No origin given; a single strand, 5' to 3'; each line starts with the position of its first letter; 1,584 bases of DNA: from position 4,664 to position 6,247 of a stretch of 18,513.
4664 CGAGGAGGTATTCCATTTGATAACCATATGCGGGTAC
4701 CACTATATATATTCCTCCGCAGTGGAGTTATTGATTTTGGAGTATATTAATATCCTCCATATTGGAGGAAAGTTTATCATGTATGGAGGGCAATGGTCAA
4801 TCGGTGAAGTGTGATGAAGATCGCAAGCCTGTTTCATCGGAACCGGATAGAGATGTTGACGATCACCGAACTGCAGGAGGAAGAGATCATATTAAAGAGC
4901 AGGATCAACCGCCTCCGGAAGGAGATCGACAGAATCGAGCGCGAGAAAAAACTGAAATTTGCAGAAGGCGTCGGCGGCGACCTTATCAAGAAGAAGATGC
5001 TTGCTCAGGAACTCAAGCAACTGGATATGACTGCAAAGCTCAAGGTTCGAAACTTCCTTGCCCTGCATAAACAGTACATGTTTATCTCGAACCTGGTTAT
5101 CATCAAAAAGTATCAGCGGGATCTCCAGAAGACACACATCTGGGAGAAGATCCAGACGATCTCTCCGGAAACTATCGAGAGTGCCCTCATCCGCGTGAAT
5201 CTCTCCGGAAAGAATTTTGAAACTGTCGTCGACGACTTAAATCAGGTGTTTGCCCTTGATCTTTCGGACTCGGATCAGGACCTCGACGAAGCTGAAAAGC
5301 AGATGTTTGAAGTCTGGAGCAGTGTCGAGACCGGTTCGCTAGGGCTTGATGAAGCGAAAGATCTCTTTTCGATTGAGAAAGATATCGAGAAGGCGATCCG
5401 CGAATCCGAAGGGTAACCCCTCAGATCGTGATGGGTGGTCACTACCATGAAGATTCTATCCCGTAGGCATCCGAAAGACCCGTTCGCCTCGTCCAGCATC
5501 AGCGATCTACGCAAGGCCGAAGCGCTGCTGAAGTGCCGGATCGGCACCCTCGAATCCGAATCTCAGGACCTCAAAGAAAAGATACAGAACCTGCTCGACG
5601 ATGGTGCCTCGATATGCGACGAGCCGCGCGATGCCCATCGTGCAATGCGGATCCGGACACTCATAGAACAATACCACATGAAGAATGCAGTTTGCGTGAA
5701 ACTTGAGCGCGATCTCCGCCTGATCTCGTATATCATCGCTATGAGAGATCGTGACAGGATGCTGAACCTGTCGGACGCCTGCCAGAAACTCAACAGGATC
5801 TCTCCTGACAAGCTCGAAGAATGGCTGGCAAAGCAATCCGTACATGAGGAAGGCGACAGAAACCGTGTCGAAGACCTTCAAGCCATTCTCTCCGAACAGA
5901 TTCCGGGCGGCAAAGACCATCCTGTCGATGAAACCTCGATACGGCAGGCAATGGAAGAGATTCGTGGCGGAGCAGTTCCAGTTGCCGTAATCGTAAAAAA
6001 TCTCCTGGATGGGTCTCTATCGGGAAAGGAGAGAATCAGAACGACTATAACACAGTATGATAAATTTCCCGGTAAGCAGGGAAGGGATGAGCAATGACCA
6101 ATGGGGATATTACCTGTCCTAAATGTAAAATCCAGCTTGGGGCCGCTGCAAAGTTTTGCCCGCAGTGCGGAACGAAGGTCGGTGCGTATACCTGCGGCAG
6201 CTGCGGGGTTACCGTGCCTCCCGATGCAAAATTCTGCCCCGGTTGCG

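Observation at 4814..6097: Tandem pair of ESCRT-III-like paralogues, the second translationally coupled to the SPFH gene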

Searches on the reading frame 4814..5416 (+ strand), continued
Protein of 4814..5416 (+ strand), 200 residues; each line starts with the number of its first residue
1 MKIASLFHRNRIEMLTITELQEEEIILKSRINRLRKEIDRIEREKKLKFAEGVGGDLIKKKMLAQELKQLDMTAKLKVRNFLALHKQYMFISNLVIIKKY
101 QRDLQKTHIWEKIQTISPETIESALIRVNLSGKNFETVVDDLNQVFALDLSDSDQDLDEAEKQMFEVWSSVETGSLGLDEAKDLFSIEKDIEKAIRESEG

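Call 61: fold_search(model_id=the predicted structure, library=pdb)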
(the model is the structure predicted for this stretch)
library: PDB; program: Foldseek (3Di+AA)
matches with E <= 10: 233; with E <= 0.001: 0
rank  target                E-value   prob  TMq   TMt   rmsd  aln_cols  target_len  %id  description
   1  9s99_B                4.9e-01  0.84  0.40  0.39  15.9       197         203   14  CdvB2 filament - high twist, class B (released 2026-01-28)
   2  7jh6_A                5.7e-01  0.44  0.32  0.36  16.4       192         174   17  De novo designed two-domain di-Zn(II) and porphyrin-binding protein (released 2020-12-09)
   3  9s97_B                6.0e-01  0.41  0.34  0.36  15.8       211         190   16  CdvB2 filament - low twist (released 2026-01-28)
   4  4dg7_F                6.6e-01  0.38  0.29  0.28  21.8       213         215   14  Low resolution structure of Drosophila Translin (released 2012-06-06)
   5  8gl3                  6.9e-01  0.47  0.33  0.34   9.8       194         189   13  De novo design of monomeric helical bundles for pH-controlled membrane lysis (released 2023-09-06)
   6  8w6e_B                8.4e-01  0.72  0.39  0.47  15.7       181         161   15  De novo design of HBC599 binder (released 2024-11-27)
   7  9g0d_B                8.4e-01  0.66  0.37  0.48  14.1       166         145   13  Structure of human Mical1 bMERB_V978A domain:Rab10 complex. (released 2025-07-02)
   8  9s9j                  8.4e-01  0.66  0.36  0.42  14.4       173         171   21  S. islandicus CdvB (closed) (released 2026-01-28)
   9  4uos                  8.4e-01  0.09  0.17  0.18  25.2       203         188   16  Thermodynamic hyperstability in parametrically designed helical bundles (released 2014-11-05)
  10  4dg7_E                8.8e-01  0.33  0.29  0.27  21.7       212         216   14  Low resolution structure of Drosophila Translin (released 2012-06-06)
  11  9s99_A                9.3e-01  0.75  0.39  0.41  14.6       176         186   13  CdvB2 filament - high twist, class B (released 2026-01-28)
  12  4dg7_A                9.7e-01  0.30  0.29  0.28  21.8       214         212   14  Low resolution structure of Drosophila Translin (released 2012-06-06)
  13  4dg7_B                1.0e+00  0.28  0.29  0.28  21.8       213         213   14  Low resolution structure of Drosophila Translin (released 2012-06-06)
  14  4dg7_H                1.1e+00  0.25  0.29  0.27  21.6       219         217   14  Low resolution structure of Drosophila Translin (released 2012-06-06)
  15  9s98_B                1.2e+00  0.51  0.39  0.40  15.4       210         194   18  CdvB2 filament - high twist, class A (released 2026-01-28)
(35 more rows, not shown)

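Call 74: search_dna_similar(query=window:4814-5416:+, collection=plasmids, mode=protein, max_evalue=0.001, max_rows=10)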
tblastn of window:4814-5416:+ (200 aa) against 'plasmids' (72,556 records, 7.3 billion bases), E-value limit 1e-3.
Records with a match: 1; places in all: 2; records where one place covers at least 80% of the query: 1.
Best place of each record, by identity: <60% 1.
By first word of the organism name: Thermococcus 1.
By predicted mobility (MOB-suite, as given by PLSDB): non-mobilizable 1.
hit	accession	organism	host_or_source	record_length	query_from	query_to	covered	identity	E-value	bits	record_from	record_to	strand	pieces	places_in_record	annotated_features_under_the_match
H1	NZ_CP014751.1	Thermococcus peptonophilus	-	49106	1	195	98%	45.5%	4e-41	154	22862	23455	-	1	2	hypothetical protein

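Call 75: search_dna_similar(query=window:4814-5416:+, collection=phages, mode=protein, max_evalue=0.001, max_rows=10)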
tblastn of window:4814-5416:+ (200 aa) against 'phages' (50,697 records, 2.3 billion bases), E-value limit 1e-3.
No match.
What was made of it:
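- Tried and rejected: A against phage records: no match (call 75).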

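Call 76: get_annotated_region(hit=H1, flank=9000)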
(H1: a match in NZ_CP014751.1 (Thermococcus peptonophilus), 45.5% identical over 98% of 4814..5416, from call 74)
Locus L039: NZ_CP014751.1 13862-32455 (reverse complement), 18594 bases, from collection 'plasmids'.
description: Thermococcus peptonophilus strain OG-1 plasmid unnamed, complete sequence
organism: Thermococcus peptonophilus (NCBI taxid 53952)
taxonomy: Archaea; Euryarchaeota; Thermococci; Thermococcales; Thermococcaceae; Thermococcus; Thermococcus peptonophilus
host: -; source: -; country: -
typing (MOB-suite, as given by PLSDB): non-mobilizable
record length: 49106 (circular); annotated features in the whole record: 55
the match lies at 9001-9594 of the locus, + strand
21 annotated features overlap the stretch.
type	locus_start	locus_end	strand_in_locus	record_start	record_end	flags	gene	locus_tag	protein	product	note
CDS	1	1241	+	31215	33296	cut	-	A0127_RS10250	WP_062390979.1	heavy metal translocating P-type ATPase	-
CDS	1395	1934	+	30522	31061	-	-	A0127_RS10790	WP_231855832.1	helix-turn-helix domain-containing protein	-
CDS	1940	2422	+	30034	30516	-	-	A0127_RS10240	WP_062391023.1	permease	-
CDS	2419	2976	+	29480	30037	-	-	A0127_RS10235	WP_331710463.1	permease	-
CDS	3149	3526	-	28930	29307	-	-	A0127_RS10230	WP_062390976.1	hypothetical protein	-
CDS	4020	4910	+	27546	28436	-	-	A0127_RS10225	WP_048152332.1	DUF4855 domain-containing protein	-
CDS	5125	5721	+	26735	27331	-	-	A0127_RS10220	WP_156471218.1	hypothetical protein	-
CDS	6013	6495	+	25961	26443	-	-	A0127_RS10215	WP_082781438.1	DUF302 domain-containing protein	-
CDS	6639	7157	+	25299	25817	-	-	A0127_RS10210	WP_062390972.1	hypothetical protein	-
CDS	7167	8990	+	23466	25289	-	-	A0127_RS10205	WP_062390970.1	hypothetical protein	-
CDS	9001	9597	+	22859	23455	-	-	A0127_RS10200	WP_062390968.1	hypothetical protein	-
CDS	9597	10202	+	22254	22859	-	-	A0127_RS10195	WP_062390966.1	hypothetical protein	-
CDS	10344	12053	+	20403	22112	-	-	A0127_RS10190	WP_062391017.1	serine/threonine-protein kinase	GO:0006468 - protein phosphorylation [Evidence IEA]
CDS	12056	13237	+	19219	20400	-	-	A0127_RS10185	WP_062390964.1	ATP-binding protein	-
CDS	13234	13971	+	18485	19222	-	-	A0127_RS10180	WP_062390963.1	protein phosphatase 2C domain-containing protein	-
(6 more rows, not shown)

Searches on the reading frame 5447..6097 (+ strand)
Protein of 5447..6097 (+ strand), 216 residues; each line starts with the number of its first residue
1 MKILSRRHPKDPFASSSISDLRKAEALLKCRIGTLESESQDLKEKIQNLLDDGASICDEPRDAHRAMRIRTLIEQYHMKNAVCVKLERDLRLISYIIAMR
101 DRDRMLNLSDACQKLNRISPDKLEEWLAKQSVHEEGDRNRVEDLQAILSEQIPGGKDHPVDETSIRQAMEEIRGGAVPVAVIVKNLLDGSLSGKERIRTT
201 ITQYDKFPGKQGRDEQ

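Call 3: search_protein_families(library=pfam, proteins=[window:5447-6097:+], max_evalue=1)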
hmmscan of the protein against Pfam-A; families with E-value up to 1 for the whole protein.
window:5447-6097:+ (216 aa): 2 families
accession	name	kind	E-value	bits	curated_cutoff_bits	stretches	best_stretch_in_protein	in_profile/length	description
PF04383.19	KilA-N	-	0.19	12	23.8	1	94-134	6-45/107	KilA-N domain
PF08826.15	DMPK_coil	-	0.61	10.7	22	0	21-50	23-52/61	DMPK coiled coil domain like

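Call 7: find_homologous_proteins(query=window:5447-6097:+, max_evalue=0.01)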
Query window:5447-6097:+ (216 aa): 17 proteins with E <= 0.01 among 323 candidates.
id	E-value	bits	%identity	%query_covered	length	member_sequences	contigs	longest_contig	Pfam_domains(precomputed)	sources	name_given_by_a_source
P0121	8.7e-136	468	100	100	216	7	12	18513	-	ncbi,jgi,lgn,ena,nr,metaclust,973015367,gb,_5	jgi:hypothetical protein|nr:hypothetical protein [Methanoculleus marisnigri]|metaclust:\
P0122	4.4e-109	381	82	100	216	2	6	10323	-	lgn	-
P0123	1.7e-108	379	82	100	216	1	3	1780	-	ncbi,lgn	-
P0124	4.7e-108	377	82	100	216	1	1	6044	-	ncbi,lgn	-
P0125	2.0e-105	369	79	100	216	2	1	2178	-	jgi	jgi:hypothetical protein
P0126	4.4e-104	364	79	100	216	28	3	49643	-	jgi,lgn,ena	jgi:hypothetical protein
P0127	1.2e-102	360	79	100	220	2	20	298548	-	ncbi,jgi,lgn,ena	-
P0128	2.1e-97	343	76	100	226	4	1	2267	-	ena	-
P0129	6.4e-96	338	75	100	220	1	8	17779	-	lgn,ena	-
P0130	8.9e-94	331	75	100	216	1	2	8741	-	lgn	-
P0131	1.2e-91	324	71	100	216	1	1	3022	-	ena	-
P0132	8.3e-91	321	73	100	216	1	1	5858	-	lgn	-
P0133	8.7e-91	321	72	100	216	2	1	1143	-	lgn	-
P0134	9.4e-89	314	70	100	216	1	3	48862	-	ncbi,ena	-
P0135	4.3e-88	312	71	100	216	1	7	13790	-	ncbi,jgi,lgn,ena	jgi:hypothetical protein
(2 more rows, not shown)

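Call 9: search_solved_structures(query=window:5447-6097:+, max_evalue=10)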
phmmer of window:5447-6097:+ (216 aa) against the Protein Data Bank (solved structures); distinct sequences matched with E-value up to 10: 0.

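Call 21: search_protein_families(library=ncbifam, proteins=[window:5447-6097:+], max_evalue=1)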
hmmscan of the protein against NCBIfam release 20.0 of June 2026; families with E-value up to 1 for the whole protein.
window:5447-6097:+ (216 aa): 0 families

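Call 47: search_solved_structures(query=A3, max_evalue=10, show_alignments=3)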
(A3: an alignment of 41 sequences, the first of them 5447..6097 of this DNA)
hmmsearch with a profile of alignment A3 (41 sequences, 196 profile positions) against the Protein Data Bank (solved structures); distinct sequences matched with E-value up to 10: 18.
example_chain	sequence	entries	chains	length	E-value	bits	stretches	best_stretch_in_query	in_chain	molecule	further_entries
9tls_A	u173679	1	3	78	0.0085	19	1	19-48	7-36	Sc-apCC-2-KLHL20-3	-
9tlt_A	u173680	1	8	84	0.01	18.7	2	19-49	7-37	Sc-apCC-2-KLHL20-4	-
5apu_A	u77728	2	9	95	0.14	15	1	67-118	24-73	GENERAL CONTROL PROTEIN GCN4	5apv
7ekn_B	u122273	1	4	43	0.16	14.8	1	17-50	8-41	ipep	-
9tlq_A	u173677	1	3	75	0.23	14.3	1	19-48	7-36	Sc-apCC-2-BCL-xL-8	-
9tlo_A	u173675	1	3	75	0.28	14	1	19-48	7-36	Sc-apCC-2-BCL-xL-5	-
9tlp_A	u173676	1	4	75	0.34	13.7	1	19-48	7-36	Sc-apCC-2-BCL-xL-6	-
3ra3_B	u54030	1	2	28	0.34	13.7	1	19-45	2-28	p2f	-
9tlw_A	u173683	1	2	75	0.51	13.1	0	18-44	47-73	Sc-apCC-2-MCL-1-4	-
2k3i_A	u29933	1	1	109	0.62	12.9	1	40-81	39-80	Uncharacterized protein yiiS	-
6dm9_B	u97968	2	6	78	0.72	12.6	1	22-60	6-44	DHD15_extended_B | DHD15_closed_B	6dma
9tlu_C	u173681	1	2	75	0.74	12.6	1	19-49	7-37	Sc-apCC-2-BCL-xL-3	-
9tln_A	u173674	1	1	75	0.75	12.6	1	19-49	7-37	Sc-apCC-2-BCL-xL-2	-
7mgm_C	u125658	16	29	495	1.4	11.7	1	19-50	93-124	Nuclear distribution protein PAC1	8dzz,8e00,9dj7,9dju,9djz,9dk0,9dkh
9mfy_B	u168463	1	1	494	2.2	11.1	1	19-50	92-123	Nuclear distribution protein PAC1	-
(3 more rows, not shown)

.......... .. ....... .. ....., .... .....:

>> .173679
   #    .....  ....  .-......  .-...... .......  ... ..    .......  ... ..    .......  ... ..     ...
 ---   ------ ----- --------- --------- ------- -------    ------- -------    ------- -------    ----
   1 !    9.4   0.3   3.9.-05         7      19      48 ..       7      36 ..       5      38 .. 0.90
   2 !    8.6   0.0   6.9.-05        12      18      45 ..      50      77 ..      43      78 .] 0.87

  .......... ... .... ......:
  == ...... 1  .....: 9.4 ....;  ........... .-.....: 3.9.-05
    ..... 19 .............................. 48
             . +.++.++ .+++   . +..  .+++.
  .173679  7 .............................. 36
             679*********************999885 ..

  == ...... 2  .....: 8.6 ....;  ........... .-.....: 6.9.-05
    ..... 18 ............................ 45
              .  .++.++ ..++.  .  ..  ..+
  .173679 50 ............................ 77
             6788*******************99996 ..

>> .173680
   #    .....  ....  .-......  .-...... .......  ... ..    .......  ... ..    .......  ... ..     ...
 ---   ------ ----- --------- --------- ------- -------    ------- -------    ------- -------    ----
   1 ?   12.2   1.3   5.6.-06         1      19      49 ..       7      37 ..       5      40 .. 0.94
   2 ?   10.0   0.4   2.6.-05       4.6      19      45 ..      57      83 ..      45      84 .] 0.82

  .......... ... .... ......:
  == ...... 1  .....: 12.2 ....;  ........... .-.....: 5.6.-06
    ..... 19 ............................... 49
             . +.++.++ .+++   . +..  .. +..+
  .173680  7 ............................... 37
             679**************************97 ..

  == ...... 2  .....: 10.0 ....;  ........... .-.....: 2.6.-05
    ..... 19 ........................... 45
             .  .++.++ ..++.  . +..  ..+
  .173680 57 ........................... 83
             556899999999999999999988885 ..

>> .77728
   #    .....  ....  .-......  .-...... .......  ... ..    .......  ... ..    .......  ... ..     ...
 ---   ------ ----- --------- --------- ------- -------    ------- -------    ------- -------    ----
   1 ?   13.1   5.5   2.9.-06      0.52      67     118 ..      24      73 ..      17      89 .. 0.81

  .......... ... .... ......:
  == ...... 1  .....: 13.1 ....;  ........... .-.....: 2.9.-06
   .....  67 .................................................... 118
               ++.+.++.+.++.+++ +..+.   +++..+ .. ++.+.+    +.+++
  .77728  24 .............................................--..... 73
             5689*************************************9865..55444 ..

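Call 48: search_protein_families(library=pfam, alignment_id=A3, max_evalue=1)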
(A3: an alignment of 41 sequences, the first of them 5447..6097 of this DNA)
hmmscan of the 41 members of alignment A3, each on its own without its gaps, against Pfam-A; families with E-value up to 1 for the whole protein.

A. member 1, window:5447-6097:+ (216 aa): 2 families
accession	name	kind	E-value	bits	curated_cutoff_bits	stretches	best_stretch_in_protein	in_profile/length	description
PF04383.19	KilA-N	-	0.19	12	23.8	1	94-134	6-45/107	KilA-N domain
PF08826.15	DMPK_coil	-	0.61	10.7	22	0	21-50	23-52/61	DMPK coiled coil domain like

B. families by the number of members that match (of 41 scanned): 79 families (the first 25 are shown)
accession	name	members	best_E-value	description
PF22709.1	Mu_Gam-Sipho_Gp157-TOTE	5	0.012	Mu Gam/Sipho_Gp157-like domain of the TOTE conflict systems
PF25785.1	TPR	4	0.035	Nucleoprotein TPR-like domain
PF10073.14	GapR_DNA-bd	4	0.14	GapR-like, DNA-binding domain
PF17511.7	Mobilization_B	3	0.0041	Mobilization protein B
PF02388.22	FemAB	3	0.04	FemAB family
PF16740.10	SKA2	3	0.16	Spindle and kinetochore-associated protein 2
PF11279.13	DUF3080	2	0.00086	Protein of unknown function (DUF3080)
PF22701.2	Mala_s_1-like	2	0.035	Mal s 1 allergenic protein-like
PF10779.14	XhlA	2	0.04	Haemolysin XhlA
PF00715.22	IL2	2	0.06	Interleukin 2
PF14988.11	DUF4515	2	0.073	Domain of unknown function (DUF4515)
PF04977.20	DivIC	2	0.085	Septum formation initiator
PF20369.3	DUF6664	2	0.087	Family of unknown function (DUF6664)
PF02403.27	Seryl_tRNA_N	2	0.21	Seryl-tRNA synthetase N-terminal domain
PF17675.6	APG6_N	2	0.23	Apg6 coiled-coil region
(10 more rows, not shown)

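Call 65: predict_structure(alignment_id=A4)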
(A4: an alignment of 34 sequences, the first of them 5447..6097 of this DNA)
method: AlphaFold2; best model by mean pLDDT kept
length: 216 residues; sequences in the alignment: 34
mean_pLDDT: 74.7   pTM: 0.62
mean pLDDT of the five models: 74.7, 72.7, 71.7, 67.3, 65.9
residues with pLDDT >= 90: 66; 70-90: 68; 50-70: 47; < 50: 35
segments of 3 or more residues with pLDDT < 50: 1-3, 150-155, 191-213
pLDDT, mean of each block of 10 residues (from residue 1): 52 78 95 96 96 85 92 93 89 87 75 69 73 55 53 54 88 90 84 41 41 46
secondary structure, 60 per line:
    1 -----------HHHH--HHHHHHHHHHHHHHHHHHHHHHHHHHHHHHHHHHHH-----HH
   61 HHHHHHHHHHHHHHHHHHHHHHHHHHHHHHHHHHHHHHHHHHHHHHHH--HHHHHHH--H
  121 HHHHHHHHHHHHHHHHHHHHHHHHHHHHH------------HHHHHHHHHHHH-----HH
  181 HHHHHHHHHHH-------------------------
elements in order: H12-15 H18-53 H59-108 H111-117 H120-149 H162-173 H179-191
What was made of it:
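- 5447..6097 (+): Gene B: second ESCRT-III-like paralogue, arCOG09749 type (216 aa). It evolves fast and has a Methanoculleus-specific disordered C-terminal tail of about 20 residues. AlphaFold pLDDT 74.7, hairpin H18-53/H59-108, tail 191-213 below pLDDT 50 (call 65).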

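Call 69: fold_search(model_id=the predicted structure, library=pdb)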
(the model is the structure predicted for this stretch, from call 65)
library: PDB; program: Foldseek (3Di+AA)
matches with E <= 10: 280; with E <= 0.001: 0
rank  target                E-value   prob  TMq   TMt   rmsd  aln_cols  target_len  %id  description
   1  8wjo_B                2.3e-01  0.23  0.19  0.15  42.3       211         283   13  Cryo-EM structure of 8-subunit Smc5/6 arm region (released 2024-06-26)
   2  8gl3                  3.1e-01  0.84  0.36  0.40   9.1       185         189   16  De novo design of monomeric helical bundles for pH-controlled membrane lysis (released 2023-09-06)
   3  4tql_A                3.3e-01  0.51  0.28  0.26  20.7       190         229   14  Computationally designed three helix bundle (released 2014-10-15)
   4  5bw9_G                3.7e-01  0.97  0.36  0.52  17.0       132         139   17  Crystal Structure of Yeast V1-ATPase in the Autoinhibited Form (released 2016-06-08)
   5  5bw9_g                3.9e-01  0.97  0.36  0.52  20.1       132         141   17  Crystal Structure of Yeast V1-ATPase in the Autoinhibited Form (released 2016-06-08)
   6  7jh6_A                4.8e-01  0.66  0.32  0.38  17.7       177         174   18  De novo designed two-domain di-Zn(II) and porphyrin-binding protein (released 2020-12-09)
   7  9ftl_a                5.3e-01  0.80  0.37  0.45  41.1       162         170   16  Asgard ESCRT-IIIB filament structure (released 2025-04-16)
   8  8i4v_B                5.6e-01  0.66  0.35  0.30  43.8       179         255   15  Cryo-EM structure of 5-subunit Smc5/6 arm region (released 2024-06-26)
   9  6tz9_A                6.9e-01  0.41  0.25  0.33  37.2       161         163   11  CryoEM reconstruction of membrane-bound ESCRT-III filament composed of CHMP1B only (released 2020-04-08)
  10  4tql_B                6.9e-01  0.38  0.29  0.27  20.0       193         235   13  Computationally designed three helix bundle (released 2014-10-15)
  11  6e8g_AA               7.2e-01  0.63  0.34  0.41  42.3       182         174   12  CryoEM reconstruction of IST1-CHMP1B copolymer filament bound to ssDNA at 2.9 Angstrom resolution (released 2018-08-15)
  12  3jc1_Ab               8.5e-01  0.66  0.33  0.43  36.7       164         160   12  Electron cryo-microscopy of the IST1-CHMP1B ESCRT-III copolymer (released 2015-12-16)
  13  7tvb                  8.9e-01  0.21  0.24  0.11  17.8       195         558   14  Stat5A Core in Complex with AK305 (released 2023-02-15)
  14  4wpc_A                8.9e-01  0.15  0.22  0.18  40.8       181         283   15  Crystal structure of Rgd1p F-BAR domain in complex with inositol phosphate (released 2014-12-24)
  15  9ftl_A                9.4e-01  0.69  0.38  0.47  40.0       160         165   16  Asgard ESCRT-IIIB filament structure (released 2025-04-16)
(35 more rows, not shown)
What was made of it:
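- Foldseek's top hit for A is the CdvB2 filament (probability 0.84), and ESCRT-III superfamily chains are strongly enriched in both top-50 lists (calls 61, 69). Foldseek E-values are all 0.2 or higher (calls 61, 69). PspA and Vipp1 chains appear in the Foldseek top 50 for both models (calls 61, 69).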
